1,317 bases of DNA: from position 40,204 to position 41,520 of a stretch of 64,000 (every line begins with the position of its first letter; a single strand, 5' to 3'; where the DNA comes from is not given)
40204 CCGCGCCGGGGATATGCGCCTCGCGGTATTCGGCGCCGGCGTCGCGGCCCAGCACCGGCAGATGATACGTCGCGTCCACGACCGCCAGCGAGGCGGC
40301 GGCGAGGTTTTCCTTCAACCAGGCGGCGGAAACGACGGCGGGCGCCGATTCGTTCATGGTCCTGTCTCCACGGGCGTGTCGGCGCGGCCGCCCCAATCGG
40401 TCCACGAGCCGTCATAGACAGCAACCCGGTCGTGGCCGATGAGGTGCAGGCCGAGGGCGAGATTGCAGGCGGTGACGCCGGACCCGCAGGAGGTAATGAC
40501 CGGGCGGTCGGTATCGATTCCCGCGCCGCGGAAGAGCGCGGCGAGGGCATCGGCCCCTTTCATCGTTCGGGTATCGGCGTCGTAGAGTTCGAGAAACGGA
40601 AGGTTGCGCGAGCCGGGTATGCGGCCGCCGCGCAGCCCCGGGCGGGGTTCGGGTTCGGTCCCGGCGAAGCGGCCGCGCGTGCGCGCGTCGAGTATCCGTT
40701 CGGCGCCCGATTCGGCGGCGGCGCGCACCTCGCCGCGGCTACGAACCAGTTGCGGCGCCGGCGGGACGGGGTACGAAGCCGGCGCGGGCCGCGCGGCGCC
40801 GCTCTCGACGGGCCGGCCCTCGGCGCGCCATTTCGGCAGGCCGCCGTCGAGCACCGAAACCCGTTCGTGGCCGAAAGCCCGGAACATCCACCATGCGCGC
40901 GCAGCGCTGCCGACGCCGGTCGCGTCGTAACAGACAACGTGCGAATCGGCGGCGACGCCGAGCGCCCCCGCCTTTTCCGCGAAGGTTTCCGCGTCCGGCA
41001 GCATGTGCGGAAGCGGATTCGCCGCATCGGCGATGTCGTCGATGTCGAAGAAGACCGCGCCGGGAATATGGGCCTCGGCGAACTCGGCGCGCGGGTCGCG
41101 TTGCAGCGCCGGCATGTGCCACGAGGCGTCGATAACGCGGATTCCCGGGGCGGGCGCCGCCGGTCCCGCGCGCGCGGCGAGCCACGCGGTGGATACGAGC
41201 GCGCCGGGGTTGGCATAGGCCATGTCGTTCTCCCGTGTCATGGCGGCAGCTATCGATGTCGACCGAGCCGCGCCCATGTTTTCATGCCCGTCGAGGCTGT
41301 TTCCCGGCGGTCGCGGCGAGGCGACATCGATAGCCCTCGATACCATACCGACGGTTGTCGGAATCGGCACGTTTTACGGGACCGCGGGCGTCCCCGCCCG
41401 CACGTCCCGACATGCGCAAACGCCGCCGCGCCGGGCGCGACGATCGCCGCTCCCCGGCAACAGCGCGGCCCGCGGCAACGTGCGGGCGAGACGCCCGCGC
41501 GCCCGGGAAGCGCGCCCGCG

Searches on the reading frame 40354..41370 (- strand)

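Call 75: search_protein_families(library=pfam, proteins=[window:40354-41370:-], max_evalue=0.001)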
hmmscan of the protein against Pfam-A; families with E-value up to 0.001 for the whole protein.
window:40354-41370:- (338 aa): 1 family
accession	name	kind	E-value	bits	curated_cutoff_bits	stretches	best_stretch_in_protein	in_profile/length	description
PF00581.25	Rhodanese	-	1.3e-29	103.1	22.2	2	93-183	21-101/102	Rhodanese-like domain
